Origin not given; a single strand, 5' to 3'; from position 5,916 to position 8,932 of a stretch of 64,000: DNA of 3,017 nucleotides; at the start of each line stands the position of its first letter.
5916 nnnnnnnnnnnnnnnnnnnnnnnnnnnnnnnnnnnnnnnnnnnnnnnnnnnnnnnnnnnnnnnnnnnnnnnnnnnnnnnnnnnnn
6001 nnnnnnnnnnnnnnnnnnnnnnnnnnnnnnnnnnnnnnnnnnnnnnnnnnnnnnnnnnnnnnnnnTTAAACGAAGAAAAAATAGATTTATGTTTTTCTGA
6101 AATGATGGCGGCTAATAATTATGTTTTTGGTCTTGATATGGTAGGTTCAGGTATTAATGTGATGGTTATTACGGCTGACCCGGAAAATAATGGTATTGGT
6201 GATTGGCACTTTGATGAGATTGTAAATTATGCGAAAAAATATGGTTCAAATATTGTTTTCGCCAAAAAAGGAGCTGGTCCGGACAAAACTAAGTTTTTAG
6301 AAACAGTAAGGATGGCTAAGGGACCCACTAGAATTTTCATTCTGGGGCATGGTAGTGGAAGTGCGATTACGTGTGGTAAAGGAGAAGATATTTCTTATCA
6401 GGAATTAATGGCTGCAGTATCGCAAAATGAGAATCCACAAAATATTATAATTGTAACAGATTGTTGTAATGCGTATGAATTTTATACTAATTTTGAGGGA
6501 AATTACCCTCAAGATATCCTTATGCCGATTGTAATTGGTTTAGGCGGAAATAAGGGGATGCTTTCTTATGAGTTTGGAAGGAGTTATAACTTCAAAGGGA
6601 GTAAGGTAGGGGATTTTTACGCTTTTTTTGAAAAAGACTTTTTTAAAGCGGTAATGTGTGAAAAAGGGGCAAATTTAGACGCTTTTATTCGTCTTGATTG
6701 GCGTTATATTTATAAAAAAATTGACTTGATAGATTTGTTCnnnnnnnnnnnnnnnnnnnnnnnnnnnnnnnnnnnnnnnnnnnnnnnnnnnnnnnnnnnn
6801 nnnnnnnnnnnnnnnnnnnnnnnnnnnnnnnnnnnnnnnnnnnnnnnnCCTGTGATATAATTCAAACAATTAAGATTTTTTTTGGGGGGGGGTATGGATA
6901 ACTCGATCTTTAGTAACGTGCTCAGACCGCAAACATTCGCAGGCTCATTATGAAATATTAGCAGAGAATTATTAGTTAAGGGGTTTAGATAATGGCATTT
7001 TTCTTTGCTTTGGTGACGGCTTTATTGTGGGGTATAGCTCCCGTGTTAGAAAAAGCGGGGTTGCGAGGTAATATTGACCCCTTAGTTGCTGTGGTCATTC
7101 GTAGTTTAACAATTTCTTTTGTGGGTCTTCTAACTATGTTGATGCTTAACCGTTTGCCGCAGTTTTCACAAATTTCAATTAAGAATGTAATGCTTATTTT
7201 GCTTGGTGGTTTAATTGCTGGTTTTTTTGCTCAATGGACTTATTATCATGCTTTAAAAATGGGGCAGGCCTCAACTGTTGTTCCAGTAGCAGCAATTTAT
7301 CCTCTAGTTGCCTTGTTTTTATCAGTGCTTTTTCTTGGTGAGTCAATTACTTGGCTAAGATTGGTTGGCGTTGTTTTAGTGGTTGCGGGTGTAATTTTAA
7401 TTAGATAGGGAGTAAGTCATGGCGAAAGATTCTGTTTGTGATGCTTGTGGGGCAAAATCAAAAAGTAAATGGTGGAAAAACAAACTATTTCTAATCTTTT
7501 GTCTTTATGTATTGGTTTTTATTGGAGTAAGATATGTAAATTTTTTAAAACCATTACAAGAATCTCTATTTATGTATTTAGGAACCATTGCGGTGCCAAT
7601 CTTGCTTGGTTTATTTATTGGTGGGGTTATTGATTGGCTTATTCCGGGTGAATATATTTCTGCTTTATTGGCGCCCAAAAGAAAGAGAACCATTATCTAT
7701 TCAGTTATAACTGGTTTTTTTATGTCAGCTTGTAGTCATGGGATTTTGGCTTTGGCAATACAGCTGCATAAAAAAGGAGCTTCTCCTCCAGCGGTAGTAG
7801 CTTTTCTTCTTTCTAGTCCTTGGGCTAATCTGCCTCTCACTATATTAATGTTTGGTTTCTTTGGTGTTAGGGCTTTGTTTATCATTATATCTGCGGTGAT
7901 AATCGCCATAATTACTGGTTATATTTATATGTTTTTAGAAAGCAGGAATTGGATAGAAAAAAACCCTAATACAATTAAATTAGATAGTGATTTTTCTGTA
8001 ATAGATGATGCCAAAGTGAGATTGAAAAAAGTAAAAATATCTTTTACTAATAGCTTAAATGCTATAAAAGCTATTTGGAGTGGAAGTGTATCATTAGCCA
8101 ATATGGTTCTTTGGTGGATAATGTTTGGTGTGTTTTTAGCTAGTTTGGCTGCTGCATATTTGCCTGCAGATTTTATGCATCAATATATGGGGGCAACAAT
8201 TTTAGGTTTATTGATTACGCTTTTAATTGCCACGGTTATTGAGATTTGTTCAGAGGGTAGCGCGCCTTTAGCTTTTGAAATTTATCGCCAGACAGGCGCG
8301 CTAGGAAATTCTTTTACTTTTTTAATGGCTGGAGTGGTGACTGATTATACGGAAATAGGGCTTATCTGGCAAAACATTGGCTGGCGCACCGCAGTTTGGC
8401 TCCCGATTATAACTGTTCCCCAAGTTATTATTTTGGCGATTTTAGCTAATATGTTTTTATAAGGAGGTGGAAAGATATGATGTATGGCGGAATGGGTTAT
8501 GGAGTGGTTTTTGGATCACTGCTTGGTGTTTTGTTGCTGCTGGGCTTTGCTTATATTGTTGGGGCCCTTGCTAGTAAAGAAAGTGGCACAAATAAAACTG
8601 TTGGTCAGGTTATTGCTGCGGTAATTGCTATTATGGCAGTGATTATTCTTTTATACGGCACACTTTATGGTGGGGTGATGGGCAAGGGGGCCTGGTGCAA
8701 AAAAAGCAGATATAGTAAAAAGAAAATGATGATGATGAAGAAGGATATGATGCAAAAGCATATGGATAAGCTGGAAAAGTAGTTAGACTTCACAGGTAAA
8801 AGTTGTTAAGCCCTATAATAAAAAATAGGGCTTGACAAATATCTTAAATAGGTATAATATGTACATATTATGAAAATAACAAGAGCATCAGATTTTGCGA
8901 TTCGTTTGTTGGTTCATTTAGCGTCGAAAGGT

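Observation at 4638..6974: Single-gene 2.3-kb cassette inserted at the rubrerythrin 3-prime end, bracketed by 46-bp direct repeats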

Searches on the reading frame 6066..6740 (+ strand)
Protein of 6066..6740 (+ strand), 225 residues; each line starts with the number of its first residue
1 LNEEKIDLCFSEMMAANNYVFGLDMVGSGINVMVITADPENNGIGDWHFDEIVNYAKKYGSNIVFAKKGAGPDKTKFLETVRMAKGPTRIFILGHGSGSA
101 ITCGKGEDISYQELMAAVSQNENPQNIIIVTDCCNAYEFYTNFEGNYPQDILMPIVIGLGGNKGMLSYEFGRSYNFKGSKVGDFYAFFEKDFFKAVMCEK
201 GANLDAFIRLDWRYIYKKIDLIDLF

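Call 39: search_protein_families(library=pfam, alignment_id=A4, max_evalue=1)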
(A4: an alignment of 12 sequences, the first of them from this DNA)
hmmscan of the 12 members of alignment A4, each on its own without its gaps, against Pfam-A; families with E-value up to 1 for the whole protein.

A. member 1, seq(225 aa): 1 family
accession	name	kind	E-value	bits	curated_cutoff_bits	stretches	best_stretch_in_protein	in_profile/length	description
PF00465.25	Fe-ADH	-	0.031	14.3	31.3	1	48-138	39-136/168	Iron-containing alcohol dehydrogenase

B. families by the number of members that match (of 12 scanned): 13 families
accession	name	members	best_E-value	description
PF09391.15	DUF2000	1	0.0038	Protein of unknown function (DUF2000)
PF01650.23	Peptidase_C13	1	0.014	Peptidase C13 family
PF12912.12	N_NLPC_P60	1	0.019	NLPC_P60 stabilising domain, N term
PF13130.11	DUF3952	1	0.019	Domain of unknown function (DUF3952)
PF00204.31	DNA_gyraseB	1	0.027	DNA gyrase B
PF00465.25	Fe-ADH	1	0.031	Iron-containing alcohol dehydrogenase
PF22675.2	KH-I_KHDC4-BBP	1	0.057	KHDC4/BBP-like, KH-domain type I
PF19763.6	DUF6250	1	0.084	Domain of unknown function (DUF6250)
PF00346.24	Complex1_49kDa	1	0.14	Respiratory-chain NADH dehydrogenase, 49 Kd subunit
PF11713.13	Peptidase_C80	1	0.18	Peptidase C80 family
PF04545.22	Sigma70_r4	1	0.22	Sigma-70, region 4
PF21323.2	KDM5_C-hel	1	0.23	Lysine-specific demethylase 5, C-terminal helical domain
PF00013.35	KH_1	1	0.24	KH domain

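Call 40: search_solved_structures(query=A4, max_evalue=10)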
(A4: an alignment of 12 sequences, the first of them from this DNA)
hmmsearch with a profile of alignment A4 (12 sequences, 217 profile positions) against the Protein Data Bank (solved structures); distinct sequences matched with E-value up to 10: 9.
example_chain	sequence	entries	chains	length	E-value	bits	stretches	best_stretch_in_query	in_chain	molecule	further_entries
9ub7_C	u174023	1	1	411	0.015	18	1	87-144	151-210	GPI-anchor transamidase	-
7w72_K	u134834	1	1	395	0.02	17.5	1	87-143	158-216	GPI-anchor transamidase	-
7wld_K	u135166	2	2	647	0.042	16.5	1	87-143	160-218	GPI-anchor transamidase | GPI-anchor transamidase,GFP-like fluorescent chromoprotein cFP484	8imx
6dgc_A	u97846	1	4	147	0.1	15.3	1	27-77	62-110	ISC1926 TnpA C-terminal catalytic domain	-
3j40_A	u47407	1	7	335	0.9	12.1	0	78-122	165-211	gp7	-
3i3y_A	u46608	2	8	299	1.1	11.8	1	30-89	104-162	Carbohydrate kinase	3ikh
4yy2_A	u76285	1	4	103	1.5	11.4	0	70-90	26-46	dTor_3x33L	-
3eoo_A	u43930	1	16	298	1.6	11.3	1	124-184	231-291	Methylisocitrate lyase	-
2xfm_A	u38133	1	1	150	1.6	11.3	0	137-189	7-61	PIWI-LIKE PROTEIN 1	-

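Call 45: predict_structure(alignment_id=A4)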
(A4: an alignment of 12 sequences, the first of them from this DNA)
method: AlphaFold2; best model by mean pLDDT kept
length: 225 residues; sequences in the alignment: 12
mean_pLDDT: 72.9   pTM: 0.76
mean pLDDT of the five models: 72.9, 72.7, 72.5, 71.7, 69.9
residues with pLDDT >= 90: 65; 70-90: 62; 50-70: 66; < 50: 32
segments of 3 or more residues with pLDDT < 50: 196-225
pLDDT, mean of each block of 10 residues (from residue 1): 69 65 84 83 64 86 87 85 97 86 81 97 93 81 91 82 52 59 61 47 37 37 35
secondary structure, 60 per line:
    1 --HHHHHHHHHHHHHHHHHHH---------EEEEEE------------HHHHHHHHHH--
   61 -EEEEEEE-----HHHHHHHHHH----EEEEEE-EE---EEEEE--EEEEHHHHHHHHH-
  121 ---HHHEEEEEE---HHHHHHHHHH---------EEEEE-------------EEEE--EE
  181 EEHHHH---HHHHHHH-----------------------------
elements in order: H3-21 E31-36 H49-58 E62-68 H74-83 E88-93 E100-104 E107-110 H111-119 E127-132 H136-145 E155-159 E173-176 E179-182 H183-186 H190-196

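Call 93: search_solved_structures(query=A4, max_evalue=0.05, show_alignments=2)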
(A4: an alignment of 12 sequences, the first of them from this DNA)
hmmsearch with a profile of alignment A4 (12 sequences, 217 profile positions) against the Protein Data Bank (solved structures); distinct sequences matched with E-value up to 0.05: 3.
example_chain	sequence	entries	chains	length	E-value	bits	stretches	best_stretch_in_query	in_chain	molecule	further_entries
9ub7_C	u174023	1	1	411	0.015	18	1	87-144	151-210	GPI-anchor transamidase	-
7w72_K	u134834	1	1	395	0.02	17.5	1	87-143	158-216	GPI-anchor transamidase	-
7wld_K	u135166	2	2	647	0.042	16.5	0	87-143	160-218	GPI-anchor transamidase | GPI-anchor transamidase,GFP-like fluorescent chromoprotein cFP484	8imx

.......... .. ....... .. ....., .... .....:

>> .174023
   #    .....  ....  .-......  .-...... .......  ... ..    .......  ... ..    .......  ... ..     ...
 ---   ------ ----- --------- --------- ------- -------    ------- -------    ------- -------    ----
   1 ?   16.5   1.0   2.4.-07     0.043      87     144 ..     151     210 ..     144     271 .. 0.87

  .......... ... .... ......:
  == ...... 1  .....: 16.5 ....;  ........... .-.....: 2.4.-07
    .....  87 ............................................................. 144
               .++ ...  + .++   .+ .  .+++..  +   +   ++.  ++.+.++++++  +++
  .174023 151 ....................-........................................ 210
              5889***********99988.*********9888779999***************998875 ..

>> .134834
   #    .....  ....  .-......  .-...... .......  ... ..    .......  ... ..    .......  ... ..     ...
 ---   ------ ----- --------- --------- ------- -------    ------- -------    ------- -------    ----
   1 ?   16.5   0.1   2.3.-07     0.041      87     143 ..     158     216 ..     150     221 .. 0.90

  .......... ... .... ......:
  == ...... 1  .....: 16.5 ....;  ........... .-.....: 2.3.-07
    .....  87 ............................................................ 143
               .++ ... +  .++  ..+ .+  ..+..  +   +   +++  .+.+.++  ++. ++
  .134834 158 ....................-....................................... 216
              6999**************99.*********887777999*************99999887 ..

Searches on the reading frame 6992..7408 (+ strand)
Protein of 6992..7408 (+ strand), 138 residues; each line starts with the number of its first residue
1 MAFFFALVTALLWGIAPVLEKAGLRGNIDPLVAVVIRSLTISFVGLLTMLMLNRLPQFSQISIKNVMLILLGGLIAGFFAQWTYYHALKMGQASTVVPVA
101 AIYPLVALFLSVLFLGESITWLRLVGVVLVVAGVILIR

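Call 6: search_protein_families(library=pfam, proteins=[window:6992-7408:+], max_evalue=0.1)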
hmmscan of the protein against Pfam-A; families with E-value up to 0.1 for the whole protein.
window:6992-7408:+ (138 aa): 4 families
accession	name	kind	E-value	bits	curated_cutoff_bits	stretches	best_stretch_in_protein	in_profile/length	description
PF00892.27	EamA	-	2e-22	80.4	28.2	1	3-137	4-133/135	EamA-like transporter family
PF03151.22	TPT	-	0.00012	22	30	1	37-136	37-134/291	Triose-phosphate Transporter family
PF04657.19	DMT_YdcZ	-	0.00054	20.7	24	1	9-136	5-140/140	Putative inner membrane exporter, YdcZ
PF08449.17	UAA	-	0.003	17.2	26.2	1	58-136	229-306/311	UAA transporter family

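Call 7: search_protein_families(library=ncbifam, proteins=[window:6992-7408:+], max_evalue=0.1)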
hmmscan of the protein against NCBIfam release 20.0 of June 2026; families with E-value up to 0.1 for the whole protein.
window:6992-7408:+ (138 aa): 10 families
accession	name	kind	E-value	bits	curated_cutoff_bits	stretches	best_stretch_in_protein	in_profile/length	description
TIGR00950.1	2A78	equivalog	1.3e-08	34.6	230.2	1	13-136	1-116/264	carboxylate/amino acid/amine transporter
TIGR03340.1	phn_DUF6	hypoth_equivalog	5.7e-08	32.8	288.15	1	2-137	145-281/281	phosphonate utilization associated putative membrane protein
NF050091.1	ArAmAcExpYddG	equivalog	1.7e-06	27.8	300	1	7-137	11-135/285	aromatic amino acid exporter YddG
NF008676.0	PRK11689.1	equivalog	0.0016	17.7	194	1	2-136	159-286/297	aromatic amino acid DMT transporter YddG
NF011959.0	PRK15430.1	equivalog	0.0017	17.7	540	1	4-136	11-142/296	EamA family transporter RarD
TIGR00817.1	tpt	subfamily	0.0019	17.8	317.9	1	36-134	33-132/302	Tpt phosphate/phosphoenolpyruvate translocator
TIGR00688.1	rarD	equivalog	0.0055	16.2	130.15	1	64-136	68-139/256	EamA family transporter RarD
NF000280.1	SMR_efflux_smr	exception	0.0056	17.2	200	1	75-137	42-101/105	multidrug efflux SMR transporter Smr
NF008523.0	PRK11453.1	equivalog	0.015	14.9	472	1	2-135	144-283/299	O-acetylserine/cysteine exporter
NF008432.0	PRK11272.1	equivalog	0.019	14.2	270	1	39-137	192-285/294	drug/metabolite exporter YedA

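Call 25: find_homologous_proteins(query=window:6992-7405:+, max_evalue=1e-20)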
Query window:6992-7405:+ (138 aa): 12 proteins with E <= 1e-20 among 488 candidates.
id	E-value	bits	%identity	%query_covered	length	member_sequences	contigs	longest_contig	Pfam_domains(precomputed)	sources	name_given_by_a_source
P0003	4.7e-76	271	100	100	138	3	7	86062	PF00892.27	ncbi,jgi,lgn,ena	-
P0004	2.3e-69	250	91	100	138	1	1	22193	PF00892.27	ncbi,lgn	-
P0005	1.8e-43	166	59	90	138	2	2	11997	PF00892.27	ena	-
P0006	5.0e-43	165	57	99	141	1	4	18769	PF00892.27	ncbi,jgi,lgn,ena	-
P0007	3.6e-42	162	57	100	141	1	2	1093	PF00892.27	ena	-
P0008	1.0e-41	160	56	100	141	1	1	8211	PF00892.27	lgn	-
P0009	1.8e-41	160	56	100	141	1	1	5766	PF00892.27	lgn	-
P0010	2.6e-40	156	56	99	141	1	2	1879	PF00892.27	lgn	-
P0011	2.5e-35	140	51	99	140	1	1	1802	PF00892.27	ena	-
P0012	8.4e-32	128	49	99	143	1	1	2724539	PF00892.27,PF06800.19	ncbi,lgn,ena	-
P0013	1.8e-26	111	46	100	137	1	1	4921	PF00892.27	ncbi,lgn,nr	ncbi:MAG: EamA family transporter [bacterium]|nr:EamA family transporter [bacterium]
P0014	2.3e-26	111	47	87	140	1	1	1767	PF00892.27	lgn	-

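Call 26: find_encoding_contigs(protein=P0005, flank=8000, max_places=3)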
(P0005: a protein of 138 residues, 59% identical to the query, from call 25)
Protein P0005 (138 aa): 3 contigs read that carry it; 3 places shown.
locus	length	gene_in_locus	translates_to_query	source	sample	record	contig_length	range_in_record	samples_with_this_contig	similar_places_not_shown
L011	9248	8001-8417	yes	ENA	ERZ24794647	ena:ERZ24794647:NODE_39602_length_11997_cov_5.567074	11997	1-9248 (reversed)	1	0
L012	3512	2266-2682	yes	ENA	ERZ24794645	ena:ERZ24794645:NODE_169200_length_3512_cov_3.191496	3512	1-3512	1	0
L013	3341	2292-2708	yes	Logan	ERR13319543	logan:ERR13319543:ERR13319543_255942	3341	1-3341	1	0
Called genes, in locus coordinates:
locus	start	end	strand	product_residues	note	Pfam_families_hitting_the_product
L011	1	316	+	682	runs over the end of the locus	-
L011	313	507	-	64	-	PF00830:Ribosomal_L28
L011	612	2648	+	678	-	PF17191:RecG_wedge, PF01336:tRNA_anti-codon, PF13742:tRNA_anti_2 (weak), PF00176:SNF2-rel_dom (weak), PF00270:DEAD, PF04851:ResIII, PF00271:Helicase_C, PF19833:RecG_dom3_C, +2 more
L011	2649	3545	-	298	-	PF00149:Metallophos, PF12850:Metallophos_2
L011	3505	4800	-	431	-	PF02310:B12-binding, PF04055:Radical_SAM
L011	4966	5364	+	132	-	PF02082:Rrf2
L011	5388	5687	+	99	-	PF13597:NRDD (weak)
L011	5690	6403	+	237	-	PF00037:Fer4 (weak), PF12837:Fer4_6 (weak), PF12838:Fer4_7 (faint), PF13237:Fer4_10 (weak), PF14697:Fer4_21 (weak), PF13187:Fer4_9 (weak), PF27217:AF_0155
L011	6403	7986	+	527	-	PF03063:Prismane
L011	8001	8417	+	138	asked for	PF00892:EamA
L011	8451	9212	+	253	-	PF05690:ThiG, PF00977:His_biosynth (faint)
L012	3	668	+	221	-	?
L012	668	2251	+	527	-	PF03063:Prismane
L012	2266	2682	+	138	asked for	PF00892:EamA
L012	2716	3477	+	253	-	PF05690:ThiG, PF00977:His_biosynth (faint)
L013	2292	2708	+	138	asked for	PF00892:EamA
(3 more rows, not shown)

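Call 27: find_encoding_contigs(protein=P0006, flank=8000, max_places=3)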
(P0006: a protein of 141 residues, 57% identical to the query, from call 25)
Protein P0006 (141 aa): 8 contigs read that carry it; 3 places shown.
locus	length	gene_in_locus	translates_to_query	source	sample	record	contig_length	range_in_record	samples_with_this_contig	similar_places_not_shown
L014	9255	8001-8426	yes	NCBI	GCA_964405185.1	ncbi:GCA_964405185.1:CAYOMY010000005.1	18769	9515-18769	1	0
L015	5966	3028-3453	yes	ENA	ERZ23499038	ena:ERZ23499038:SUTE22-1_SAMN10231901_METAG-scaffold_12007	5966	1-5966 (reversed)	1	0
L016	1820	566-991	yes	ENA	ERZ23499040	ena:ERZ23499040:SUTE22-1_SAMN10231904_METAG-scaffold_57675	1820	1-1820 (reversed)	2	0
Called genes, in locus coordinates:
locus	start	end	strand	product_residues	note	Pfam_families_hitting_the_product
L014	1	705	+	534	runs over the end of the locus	PF06418:CTP_synth_N, PF00117:GATase, PF07722:Peptidase_C26 (weak)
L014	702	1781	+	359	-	PF00988:CPSase_sm_chain, PF00117:GATase, PF07722:Peptidase_C26 (faint)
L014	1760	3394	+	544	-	PF25596:CPSase_L_D1, PF02786:CPSase_L_D2, PF02787:CPSase_L_D3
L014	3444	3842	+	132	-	PF02082:Rrf2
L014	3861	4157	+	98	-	PF13597:NRDD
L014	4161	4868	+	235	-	PF00037:Fer4 (weak), PF12837:Fer4_6, PF12838:Fer4_7 (faint), PF13237:Fer4_10, PF14697:Fer4_21 (weak), PF13187:Fer4_9 (weak), PF27217:AF_0155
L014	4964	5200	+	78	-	PF21344:Zn_ribbon_LysW (weak)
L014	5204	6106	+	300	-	PF00890:FAD_binding_2 (faint), PF01134:GIDA (faint), PF03486:HI0933_like (faint), PF07992:Pyr_redox_2, PF12831:FAD_oxidored (faint), PF13738:Pyr_redox_3, PF00070:Pyr_redox (weak)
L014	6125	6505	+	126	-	PF06397:Desulfoferrod_N, PF01880:Desulfoferrodox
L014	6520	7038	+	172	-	PF21349:RUBY_RBDX, PF02915:Rubrerythrin (faint)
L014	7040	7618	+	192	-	PF00210:Ferritin, PF02915:Rubrerythrin, PF23458:DUF7130 (weak), PF21349:RUBY_RBDX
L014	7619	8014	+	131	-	PF01451:LMWPc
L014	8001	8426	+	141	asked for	PF00892:EamA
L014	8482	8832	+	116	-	-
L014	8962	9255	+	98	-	?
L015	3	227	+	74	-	?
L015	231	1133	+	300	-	PF00890:FAD_binding_2 (faint), PF01134:GIDA (faint), PF03486:HI0933_like (faint), PF07992:Pyr_redox_2, PF12831:FAD_oxidored (faint), PF13738:Pyr_redox_3, PF00070:Pyr_redox (weak)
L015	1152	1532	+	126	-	PF06397:Desulfoferrod_N, PF01880:Desulfoferrodox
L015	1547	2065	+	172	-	PF21349:RUBY_RBDX, PF02915:Rubrerythrin (faint)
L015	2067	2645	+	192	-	PF00210:Ferritin, PF02915:Rubrerythrin, PF23458:DUF7130 (weak), PF21349:RUBY_RBDX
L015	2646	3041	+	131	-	PF01451:LMWPc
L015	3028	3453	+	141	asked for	PF00892:EamA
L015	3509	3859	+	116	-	-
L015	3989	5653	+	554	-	PF02690:Na_Pi_cotrans, PF01895:PhoU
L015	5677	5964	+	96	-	?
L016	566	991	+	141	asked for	PF00892:EamA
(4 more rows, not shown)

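Call 97: find_encoding_contigs(protein=P0003, flank=4000, max_places=10)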
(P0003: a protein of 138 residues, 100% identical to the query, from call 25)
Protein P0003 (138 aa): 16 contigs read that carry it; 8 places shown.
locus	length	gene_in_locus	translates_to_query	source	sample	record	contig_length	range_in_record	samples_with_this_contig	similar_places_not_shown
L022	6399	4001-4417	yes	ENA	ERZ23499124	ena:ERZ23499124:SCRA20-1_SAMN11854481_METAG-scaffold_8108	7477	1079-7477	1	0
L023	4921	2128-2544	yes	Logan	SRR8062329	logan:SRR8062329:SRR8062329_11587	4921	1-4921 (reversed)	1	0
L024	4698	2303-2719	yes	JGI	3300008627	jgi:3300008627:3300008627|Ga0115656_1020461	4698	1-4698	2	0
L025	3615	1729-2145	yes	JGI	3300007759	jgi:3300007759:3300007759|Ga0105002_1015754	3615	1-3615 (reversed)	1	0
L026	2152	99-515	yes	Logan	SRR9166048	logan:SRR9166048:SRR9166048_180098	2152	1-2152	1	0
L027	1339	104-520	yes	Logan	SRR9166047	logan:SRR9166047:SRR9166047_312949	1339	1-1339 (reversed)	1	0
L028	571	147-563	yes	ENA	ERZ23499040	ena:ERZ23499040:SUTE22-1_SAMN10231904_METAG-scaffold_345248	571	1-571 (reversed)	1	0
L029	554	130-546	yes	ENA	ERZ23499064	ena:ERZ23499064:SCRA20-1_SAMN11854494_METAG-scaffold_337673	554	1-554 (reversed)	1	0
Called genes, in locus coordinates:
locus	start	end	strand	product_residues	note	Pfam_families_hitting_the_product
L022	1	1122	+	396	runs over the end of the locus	PF00753:Lactamase_B, PF19583:ODP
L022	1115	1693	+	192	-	PF00210:Ferritin, PF02915:Rubrerythrin, PF21349:RUBY_RBDX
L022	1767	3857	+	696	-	-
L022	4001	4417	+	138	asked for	PF00892:EamA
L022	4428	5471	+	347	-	PF03773:ArsP_1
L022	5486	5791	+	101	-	-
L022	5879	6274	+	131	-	PF02082:Rrf2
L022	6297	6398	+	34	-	?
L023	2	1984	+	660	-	?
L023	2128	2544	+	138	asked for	PF00892:EamA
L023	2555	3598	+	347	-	PF03773:ArsP_1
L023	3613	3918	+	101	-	-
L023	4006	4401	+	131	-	PF02082:Rrf2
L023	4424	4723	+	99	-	PF13597:NRDD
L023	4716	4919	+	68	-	?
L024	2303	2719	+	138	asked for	PF00892:EamA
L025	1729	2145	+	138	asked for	PF00892:EamA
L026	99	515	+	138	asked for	PF00892:EamA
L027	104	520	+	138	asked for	PF00892:EamA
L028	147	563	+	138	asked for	PF00892:EamA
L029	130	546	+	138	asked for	PF00892:EamA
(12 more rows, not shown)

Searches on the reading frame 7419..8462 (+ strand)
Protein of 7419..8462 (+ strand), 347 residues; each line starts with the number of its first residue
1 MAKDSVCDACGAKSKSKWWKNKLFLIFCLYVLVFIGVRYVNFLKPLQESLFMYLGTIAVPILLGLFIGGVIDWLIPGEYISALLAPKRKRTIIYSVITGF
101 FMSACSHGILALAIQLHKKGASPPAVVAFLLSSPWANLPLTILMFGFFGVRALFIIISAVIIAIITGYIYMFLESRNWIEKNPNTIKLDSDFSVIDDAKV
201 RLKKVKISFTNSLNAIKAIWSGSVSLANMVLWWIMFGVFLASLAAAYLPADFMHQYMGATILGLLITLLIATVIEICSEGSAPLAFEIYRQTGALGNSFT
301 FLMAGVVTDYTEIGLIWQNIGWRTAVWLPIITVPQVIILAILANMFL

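Call 6: search_protein_families(library=pfam, proteins=[window:7419-8462:+], max_evalue=0.1)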
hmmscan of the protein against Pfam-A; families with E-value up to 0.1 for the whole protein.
window:7419-8462:+ (347 aa): 1 family
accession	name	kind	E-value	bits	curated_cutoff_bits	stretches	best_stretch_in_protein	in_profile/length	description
PF03773.19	ArsP_1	-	2.9e-29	102.6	32.3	1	51-344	9-293/294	Predicted permease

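Call 18: find_related_loci(query=window:7419-8459:+, collection=genome_contigs, flank=8000)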
Query window:7419-8459:+ (347 aa) in genome_contigs; peptide patterns used: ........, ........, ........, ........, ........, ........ (x = any residue, [..] = any of these).
39 stretches matched a pattern; 1 encode a relative of the query (tblastn E <= 1e-3); 1 distinct loci.
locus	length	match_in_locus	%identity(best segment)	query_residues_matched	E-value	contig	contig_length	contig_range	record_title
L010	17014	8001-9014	66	7-346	2e-156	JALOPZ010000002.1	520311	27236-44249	MAG: Candidatus Margulisiibacteriota bacterium isolate Prado142 scaffold_1, whole genome shotgun sequence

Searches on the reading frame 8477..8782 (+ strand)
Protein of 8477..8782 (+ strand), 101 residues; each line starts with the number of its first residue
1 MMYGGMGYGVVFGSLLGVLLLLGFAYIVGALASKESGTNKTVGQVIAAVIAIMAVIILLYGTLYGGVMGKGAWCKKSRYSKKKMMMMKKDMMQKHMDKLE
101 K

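Call 6: search_protein_families(library=pfam, proteins=[window:8477-8782:+], max_evalue=0.1)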
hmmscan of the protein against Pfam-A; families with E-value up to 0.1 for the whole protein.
window:8477-8782:+ (101 aa): 5 families
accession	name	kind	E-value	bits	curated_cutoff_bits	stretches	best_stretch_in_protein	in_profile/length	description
PF08566.15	Pam17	-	0.012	16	25.4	1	22-93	45-117/165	Mitochondrial import protein Pam17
PF07332.16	Phage_holin_3_6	-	0.035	14.6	28.4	1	6-78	33-99/116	Putative Actinobacterial Holin-X, holin superfamily III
PF17566.7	DUF5472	-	0.042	14.2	25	1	46-87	20-61/73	Family of unknown function (DUF5472)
PF24002.1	DUF7318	-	0.056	13.9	27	1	10-64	27-81/128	Family of unknown function (DUF7318)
PF12698.13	ABC2_membrane_3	-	0.084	12.4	31.6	1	3-60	237-290/347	ABC-2 family transporter protein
